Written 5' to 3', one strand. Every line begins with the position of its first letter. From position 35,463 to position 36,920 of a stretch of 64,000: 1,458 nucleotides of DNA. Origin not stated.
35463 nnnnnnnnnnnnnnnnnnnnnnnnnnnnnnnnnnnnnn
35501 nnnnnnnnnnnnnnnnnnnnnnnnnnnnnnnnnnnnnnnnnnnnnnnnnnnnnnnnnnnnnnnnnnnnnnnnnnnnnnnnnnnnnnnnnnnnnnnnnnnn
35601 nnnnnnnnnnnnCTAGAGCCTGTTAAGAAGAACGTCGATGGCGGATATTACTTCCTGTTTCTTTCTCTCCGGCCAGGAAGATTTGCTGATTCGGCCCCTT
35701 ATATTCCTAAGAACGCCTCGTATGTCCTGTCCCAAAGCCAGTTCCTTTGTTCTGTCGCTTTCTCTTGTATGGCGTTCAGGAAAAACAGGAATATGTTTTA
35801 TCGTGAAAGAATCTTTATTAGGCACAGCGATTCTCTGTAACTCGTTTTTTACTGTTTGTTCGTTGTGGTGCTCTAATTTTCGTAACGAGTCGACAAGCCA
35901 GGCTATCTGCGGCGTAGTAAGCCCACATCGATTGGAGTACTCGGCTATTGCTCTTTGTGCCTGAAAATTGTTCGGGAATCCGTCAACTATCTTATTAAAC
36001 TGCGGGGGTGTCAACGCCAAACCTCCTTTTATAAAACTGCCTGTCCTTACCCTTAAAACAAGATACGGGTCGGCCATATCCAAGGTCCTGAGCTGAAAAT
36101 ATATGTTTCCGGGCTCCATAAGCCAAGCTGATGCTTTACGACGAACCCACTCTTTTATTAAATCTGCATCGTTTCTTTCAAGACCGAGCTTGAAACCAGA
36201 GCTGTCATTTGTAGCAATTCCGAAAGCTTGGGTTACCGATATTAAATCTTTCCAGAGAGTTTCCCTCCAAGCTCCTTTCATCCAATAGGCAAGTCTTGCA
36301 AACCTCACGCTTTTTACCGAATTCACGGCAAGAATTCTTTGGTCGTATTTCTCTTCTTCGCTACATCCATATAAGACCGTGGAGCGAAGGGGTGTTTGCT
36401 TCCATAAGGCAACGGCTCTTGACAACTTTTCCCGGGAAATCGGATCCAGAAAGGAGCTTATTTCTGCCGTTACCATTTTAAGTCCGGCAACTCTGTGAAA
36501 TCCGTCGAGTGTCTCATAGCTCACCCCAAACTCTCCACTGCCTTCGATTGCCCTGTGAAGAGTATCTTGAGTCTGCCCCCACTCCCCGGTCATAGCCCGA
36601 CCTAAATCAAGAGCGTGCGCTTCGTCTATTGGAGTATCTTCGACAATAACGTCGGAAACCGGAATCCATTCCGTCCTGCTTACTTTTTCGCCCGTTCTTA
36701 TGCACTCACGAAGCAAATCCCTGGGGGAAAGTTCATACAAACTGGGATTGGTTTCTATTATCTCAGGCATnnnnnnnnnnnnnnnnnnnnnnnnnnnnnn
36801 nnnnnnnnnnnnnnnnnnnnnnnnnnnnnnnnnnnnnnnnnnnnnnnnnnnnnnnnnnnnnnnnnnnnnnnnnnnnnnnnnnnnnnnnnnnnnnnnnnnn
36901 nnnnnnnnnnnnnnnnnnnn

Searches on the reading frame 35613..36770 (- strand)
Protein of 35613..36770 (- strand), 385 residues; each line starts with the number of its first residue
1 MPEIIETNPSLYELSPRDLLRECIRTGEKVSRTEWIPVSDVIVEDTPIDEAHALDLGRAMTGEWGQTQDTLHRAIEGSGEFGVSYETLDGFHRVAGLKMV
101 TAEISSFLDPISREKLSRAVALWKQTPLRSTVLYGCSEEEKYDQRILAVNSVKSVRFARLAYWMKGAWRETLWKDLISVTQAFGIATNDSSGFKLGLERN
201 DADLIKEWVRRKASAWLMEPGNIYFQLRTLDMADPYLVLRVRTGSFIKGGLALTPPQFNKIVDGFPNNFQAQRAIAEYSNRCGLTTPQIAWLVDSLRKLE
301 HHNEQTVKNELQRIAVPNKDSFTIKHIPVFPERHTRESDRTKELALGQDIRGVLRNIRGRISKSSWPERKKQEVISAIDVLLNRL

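Call 9: search_protein_families(library=pfam, proteins=[window:35613-36770:-], max_evalue=0.01)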
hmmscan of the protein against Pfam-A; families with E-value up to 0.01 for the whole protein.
window:35613-36770:- (385 aa): 0 families

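Call 37: search_protein_families(library=ncbifam, proteins=[window:35613-36770:-], max_evalue=0.1)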
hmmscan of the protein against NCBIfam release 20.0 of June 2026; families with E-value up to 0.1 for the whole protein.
window:35613-36770:- (385 aa): 1 family
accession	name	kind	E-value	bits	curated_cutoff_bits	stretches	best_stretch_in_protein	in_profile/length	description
NF008088.0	PRK10828.1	equivalog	0.0022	17.6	183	1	125-190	85-153/183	NAD(P)H nitroreductase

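Call 38: search_protein_families(library=phrogs, proteins=[window:35613-36770:-], max_evalue=0.1)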
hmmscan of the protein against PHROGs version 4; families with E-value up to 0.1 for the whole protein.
window:35613-36770:- (385 aa): 0 families

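Call 59: search_protein_families(library=padloc, proteins=[window:35613-36770:-], max_evalue=0.1)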
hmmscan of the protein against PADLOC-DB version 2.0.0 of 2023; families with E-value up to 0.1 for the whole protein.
window:35613-36770:- (385 aa): 1 family
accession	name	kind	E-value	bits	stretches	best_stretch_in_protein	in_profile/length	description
PDLC02970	SP_VI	-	0.018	13.4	0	273-313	18-55/68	-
